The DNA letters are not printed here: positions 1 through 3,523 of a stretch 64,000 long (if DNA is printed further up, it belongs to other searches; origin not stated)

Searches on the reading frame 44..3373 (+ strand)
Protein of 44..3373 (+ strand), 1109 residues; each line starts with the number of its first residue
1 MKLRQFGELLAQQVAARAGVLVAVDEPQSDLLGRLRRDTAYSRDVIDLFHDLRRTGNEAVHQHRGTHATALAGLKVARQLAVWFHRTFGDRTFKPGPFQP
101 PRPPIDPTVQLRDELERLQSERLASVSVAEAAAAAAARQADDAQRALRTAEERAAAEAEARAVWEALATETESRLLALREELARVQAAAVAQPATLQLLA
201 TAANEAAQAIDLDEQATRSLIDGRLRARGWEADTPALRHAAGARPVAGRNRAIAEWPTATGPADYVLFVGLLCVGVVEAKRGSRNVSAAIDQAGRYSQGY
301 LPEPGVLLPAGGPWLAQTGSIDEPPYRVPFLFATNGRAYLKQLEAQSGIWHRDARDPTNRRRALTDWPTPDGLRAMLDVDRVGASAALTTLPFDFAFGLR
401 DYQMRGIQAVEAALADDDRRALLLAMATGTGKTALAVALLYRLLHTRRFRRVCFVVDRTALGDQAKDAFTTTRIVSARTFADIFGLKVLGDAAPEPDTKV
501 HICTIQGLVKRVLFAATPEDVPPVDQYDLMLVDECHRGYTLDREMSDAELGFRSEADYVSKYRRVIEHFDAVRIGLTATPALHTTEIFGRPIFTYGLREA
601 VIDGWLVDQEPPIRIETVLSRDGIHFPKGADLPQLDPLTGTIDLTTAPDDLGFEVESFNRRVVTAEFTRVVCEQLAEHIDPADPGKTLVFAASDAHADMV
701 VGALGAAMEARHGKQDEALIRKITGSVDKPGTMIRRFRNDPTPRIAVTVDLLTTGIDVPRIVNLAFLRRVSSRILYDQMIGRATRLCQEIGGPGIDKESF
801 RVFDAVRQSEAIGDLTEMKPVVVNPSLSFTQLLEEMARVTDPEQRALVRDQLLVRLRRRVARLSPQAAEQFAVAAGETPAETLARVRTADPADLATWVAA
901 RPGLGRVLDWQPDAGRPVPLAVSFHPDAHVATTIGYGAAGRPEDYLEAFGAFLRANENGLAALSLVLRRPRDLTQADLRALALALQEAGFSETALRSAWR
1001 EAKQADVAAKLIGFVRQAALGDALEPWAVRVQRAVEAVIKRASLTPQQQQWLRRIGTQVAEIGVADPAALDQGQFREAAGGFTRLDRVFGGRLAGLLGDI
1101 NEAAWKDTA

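Call 5: search_protein_families(library=pfam, proteins=[window:44-3373:+], max_evalue=0.01)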
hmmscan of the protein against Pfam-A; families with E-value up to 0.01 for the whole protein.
window:44-3373:+ (1109 aa): 6 families
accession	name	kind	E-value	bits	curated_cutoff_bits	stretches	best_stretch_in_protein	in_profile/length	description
PF08463.15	EcoEI_R_C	-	1.8e-33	116.4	24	1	943-1103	1-161/163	EcoEI R protein C-terminal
PF04851.21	ResIII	-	7e-29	101.3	22.5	1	398-581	3-163/164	Type III restriction enzyme, res subunit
PF18766.7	SWI2_SNF2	-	1.4e-15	58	26.7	1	402-608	1-187/221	SWI2/SNF2 ATPase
PF00271.37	Helicase_C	-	3.4e-07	30.9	23.5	1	673-786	4-109/110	Helicase conserved C-terminal domain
PF04313.20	HSDR_N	-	3.5e-06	27.4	25.1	1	261-339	126-187/198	Type I restriction enzyme R protein N terminus (HSDR_N)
PF00270.35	DEAD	-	4e-05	23.9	26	1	408-581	6-161/167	DEAD/DEAH box helicase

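Call 6: search_protein_families(library=padloc, proteins=[window:44-3373:+], max_evalue=0.01)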
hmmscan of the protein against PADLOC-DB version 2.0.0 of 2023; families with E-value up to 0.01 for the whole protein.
window:44-3373:+ (1109 aa): 19 families
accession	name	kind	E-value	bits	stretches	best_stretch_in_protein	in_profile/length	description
PDLC03042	REase_I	-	2.7e-213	708.6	2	2-837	38-876/1170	Type I restriction enzyme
PDLC03047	REase_I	-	1.2e-39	133.9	1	394-806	339-723/1107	Type I restriction enzyme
PDLC03049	REase_I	-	1.1e-37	127.5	1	328-791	100-529/807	Type I restriction enzyme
PDLC04472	PDC-M16A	-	2.9e-15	53.7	1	1-176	36-212/930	-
PDLC02707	PbeA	-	7.3e-09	32.8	1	397-607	251-448/672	PbeA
PDLC03658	mREase_IV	-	4.3e-07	26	1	746-785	505-544/953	Type IV methyl-directed restriction enzyme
PDLC02704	PbeA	-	9.3e-07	25.7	1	389-455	247-308/682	PbeA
PDLC03040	REase_I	-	6e-06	22.3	1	411-607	279-480/1029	Type I restriction enzyme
PDLC01439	typeIV_DinG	-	2.6e-05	21.1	1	396-467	13-77/575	CAS-IV-A; associated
PDLC03044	REase_I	-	3.8e-05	19.9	0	569-608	413-457/1034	Type I restriction enzyme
PDLC03048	REase_I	-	0.00012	18.3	1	427-539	277-384/976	Type I restriction enzyme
PDLC03597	REase_MTase_IIG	-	0.0003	16.4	1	399-480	168-248/1646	Type IIG restriction enzyme-methyltransferase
PDLC04476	PDC-M16A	-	0.00051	16.6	1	399-449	5-55/691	-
PDLC02703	PbeA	-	0.0007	16.3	1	419-473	261-315/626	PbeA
PDLC03045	REase_I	-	0.0011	15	1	426-607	291-464/995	Type I restriction enzyme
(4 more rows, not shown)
